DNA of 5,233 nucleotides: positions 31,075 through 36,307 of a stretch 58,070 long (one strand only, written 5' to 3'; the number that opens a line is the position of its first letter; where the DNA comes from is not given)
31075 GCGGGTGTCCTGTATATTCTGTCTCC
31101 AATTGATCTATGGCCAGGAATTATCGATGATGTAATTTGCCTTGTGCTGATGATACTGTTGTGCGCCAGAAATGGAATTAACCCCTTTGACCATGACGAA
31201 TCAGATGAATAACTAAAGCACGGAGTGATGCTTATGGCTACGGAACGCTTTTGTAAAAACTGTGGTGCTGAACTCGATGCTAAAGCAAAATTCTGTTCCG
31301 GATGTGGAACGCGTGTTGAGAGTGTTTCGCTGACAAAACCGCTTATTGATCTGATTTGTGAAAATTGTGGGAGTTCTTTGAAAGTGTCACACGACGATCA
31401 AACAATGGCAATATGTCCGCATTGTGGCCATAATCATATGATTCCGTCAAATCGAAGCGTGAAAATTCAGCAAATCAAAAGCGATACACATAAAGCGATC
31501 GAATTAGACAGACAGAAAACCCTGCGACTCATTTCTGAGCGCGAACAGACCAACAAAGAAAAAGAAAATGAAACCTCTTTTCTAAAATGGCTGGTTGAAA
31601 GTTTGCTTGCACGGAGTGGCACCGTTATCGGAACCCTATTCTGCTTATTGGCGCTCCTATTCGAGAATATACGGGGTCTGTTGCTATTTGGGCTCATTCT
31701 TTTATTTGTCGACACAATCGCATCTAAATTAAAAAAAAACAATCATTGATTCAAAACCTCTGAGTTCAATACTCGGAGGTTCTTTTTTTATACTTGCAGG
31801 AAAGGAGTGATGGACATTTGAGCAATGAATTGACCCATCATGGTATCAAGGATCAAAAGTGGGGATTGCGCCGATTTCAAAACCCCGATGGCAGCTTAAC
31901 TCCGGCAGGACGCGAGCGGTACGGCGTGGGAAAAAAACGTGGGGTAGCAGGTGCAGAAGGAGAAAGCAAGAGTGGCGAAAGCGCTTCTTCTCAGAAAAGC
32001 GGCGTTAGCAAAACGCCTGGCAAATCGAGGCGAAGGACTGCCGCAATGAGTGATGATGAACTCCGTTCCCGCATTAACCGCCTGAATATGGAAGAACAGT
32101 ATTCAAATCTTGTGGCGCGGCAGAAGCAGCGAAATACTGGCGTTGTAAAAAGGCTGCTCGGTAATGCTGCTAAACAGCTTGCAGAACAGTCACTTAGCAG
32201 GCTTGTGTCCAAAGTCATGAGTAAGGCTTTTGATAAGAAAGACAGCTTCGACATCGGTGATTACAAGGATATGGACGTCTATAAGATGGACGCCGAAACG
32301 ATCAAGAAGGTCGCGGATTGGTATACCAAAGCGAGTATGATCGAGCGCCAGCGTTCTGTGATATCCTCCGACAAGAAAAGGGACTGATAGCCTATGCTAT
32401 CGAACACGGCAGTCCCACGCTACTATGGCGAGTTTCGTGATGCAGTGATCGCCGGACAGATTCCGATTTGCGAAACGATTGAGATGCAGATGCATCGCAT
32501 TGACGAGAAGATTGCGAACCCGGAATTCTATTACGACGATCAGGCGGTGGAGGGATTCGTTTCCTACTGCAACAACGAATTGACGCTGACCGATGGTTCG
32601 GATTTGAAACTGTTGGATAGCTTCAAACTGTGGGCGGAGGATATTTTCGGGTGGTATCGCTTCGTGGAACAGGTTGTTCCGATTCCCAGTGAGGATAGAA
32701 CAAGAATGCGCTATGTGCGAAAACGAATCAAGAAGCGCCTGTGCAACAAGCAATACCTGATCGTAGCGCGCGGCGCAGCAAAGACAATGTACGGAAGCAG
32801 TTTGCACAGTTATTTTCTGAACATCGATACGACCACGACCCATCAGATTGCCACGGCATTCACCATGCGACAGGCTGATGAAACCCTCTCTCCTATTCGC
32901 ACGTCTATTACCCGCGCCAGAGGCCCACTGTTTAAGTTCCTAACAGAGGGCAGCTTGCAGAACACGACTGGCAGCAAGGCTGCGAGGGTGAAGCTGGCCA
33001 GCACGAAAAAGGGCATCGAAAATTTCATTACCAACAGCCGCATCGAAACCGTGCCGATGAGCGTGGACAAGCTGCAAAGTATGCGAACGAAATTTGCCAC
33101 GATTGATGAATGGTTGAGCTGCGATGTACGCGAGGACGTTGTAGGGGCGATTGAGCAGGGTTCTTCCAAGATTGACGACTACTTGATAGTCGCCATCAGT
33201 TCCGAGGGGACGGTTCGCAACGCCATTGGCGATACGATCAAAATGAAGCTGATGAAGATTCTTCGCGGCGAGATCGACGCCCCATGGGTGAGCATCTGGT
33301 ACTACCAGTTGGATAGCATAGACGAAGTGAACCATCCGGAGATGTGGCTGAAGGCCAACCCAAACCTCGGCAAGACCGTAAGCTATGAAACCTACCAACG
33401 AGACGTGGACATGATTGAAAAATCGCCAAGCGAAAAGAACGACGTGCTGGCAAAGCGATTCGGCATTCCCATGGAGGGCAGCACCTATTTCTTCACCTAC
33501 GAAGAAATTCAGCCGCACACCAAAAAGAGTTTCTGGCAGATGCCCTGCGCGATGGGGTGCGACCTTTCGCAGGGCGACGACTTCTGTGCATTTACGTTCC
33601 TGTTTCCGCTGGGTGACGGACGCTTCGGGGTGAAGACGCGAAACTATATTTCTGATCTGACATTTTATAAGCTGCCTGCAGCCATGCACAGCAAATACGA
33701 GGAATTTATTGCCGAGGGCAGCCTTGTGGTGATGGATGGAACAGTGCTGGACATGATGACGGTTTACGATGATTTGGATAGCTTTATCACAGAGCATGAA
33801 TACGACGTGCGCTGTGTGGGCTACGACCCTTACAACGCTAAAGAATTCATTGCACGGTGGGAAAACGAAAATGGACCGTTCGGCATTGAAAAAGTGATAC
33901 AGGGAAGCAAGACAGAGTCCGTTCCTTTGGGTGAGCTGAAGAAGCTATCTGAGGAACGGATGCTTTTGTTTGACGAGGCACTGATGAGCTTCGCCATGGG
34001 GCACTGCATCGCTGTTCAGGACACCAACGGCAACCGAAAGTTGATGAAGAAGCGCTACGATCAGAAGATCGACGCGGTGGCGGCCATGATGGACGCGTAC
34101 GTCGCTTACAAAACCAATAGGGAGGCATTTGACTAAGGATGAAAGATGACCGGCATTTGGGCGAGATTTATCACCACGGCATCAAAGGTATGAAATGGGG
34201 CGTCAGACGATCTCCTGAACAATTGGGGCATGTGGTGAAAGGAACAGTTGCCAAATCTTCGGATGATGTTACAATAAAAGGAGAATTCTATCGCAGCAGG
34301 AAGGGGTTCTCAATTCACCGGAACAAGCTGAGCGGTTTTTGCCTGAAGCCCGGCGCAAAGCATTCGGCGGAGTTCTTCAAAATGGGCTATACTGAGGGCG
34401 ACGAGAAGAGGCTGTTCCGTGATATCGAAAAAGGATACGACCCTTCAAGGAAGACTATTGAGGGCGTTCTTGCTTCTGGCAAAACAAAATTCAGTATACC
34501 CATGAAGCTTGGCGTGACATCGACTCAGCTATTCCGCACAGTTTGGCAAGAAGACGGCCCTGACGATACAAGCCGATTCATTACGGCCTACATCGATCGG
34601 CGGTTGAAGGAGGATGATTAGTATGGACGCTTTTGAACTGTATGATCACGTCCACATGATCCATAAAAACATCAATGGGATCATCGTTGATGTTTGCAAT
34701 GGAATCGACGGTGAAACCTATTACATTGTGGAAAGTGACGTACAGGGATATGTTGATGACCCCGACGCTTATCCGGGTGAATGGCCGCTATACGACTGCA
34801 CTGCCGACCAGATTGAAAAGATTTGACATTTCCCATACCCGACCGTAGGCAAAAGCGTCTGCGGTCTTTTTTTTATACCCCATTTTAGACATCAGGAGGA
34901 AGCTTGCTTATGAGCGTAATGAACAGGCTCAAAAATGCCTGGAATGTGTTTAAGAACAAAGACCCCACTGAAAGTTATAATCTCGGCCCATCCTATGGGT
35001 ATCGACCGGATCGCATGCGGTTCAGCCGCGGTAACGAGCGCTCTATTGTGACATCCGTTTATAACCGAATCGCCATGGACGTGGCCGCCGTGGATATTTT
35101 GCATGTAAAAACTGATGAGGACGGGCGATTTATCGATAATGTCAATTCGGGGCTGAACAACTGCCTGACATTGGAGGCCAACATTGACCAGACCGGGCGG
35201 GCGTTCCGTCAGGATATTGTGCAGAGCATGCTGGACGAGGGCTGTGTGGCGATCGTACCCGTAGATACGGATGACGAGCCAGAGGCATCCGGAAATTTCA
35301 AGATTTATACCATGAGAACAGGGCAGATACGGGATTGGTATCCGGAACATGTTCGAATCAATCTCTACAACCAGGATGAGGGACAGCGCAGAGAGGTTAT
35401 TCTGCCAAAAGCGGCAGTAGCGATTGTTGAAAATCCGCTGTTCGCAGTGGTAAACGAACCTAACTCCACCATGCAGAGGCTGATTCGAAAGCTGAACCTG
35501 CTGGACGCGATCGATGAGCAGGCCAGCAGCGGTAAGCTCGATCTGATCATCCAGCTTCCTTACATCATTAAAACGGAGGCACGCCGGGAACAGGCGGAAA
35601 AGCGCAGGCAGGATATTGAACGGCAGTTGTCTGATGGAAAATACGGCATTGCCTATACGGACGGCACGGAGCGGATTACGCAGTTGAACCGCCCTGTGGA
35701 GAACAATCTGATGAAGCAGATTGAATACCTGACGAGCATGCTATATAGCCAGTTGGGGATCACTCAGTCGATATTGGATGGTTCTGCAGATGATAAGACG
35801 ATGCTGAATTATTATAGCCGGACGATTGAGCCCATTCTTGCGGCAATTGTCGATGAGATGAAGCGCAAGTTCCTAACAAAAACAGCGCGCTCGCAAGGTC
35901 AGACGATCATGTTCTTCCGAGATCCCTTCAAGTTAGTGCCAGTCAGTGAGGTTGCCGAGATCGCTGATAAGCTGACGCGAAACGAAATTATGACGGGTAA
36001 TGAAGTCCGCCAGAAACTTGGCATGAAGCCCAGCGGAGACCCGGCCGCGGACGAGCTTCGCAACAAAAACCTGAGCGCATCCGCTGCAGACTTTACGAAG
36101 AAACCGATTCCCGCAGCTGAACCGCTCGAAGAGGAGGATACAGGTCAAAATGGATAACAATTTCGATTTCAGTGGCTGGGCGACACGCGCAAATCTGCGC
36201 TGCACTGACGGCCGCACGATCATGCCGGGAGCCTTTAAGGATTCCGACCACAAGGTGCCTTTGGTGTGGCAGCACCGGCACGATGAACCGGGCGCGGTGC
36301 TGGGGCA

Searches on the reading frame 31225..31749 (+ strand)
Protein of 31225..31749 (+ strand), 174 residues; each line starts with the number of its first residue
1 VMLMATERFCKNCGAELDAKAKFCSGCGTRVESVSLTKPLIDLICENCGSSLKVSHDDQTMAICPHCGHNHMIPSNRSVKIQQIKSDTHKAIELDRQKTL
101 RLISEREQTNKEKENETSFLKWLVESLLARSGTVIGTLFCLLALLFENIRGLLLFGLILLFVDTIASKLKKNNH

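Call 64: search_protein_families(library=phrogs, proteins=[window:31225-31749:+], max_evalue=0.00001)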
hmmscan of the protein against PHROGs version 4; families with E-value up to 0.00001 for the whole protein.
window:31225-31749:+ (174 aa): 1 family
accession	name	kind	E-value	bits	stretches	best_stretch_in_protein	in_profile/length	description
phrog_2546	-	unknown function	1.4e-08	36.2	1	9-37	2-30/180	-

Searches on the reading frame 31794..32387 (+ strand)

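Call 64: search_protein_families(library=phrogs, proteins=[window:31794-32387:+], max_evalue=0.00001)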
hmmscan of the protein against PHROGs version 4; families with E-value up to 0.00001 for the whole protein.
window:31794-32387:+ (197 aa): 3 families
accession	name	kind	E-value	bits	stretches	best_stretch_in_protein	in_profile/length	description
phrog_32444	-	unknown function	8.8e-23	82.3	2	11-51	6-46/220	-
phrog_7021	-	unknown function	9.8e-16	58.9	1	10-154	190-311/330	-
phrog_24711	-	unknown function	3.6e-08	33.4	1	8-149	336-499/532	-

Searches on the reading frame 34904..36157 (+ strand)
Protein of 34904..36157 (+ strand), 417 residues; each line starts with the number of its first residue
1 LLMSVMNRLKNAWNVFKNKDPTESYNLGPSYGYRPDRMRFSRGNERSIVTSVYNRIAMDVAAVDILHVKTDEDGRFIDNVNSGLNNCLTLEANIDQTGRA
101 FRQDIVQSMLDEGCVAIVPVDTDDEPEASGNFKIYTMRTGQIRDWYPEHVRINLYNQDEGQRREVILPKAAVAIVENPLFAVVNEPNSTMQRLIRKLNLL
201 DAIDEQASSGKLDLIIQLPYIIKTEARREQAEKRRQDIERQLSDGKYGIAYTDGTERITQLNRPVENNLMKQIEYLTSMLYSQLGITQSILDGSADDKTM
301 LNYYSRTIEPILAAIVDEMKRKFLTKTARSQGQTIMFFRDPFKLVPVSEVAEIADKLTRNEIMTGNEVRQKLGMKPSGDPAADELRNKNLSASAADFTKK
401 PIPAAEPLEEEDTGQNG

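Call 18: search_protein_families(library=pfam, proteins=[window:34904-36157:+], max_evalue=0.001)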
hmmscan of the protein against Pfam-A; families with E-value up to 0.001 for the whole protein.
window:34904-36157:+ (417 aa): 1 family
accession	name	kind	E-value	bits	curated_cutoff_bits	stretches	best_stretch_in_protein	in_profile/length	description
PF04860.17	Phage_portal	-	3.6e-22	79.4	39.1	1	48-373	2-321/321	Phage portal protein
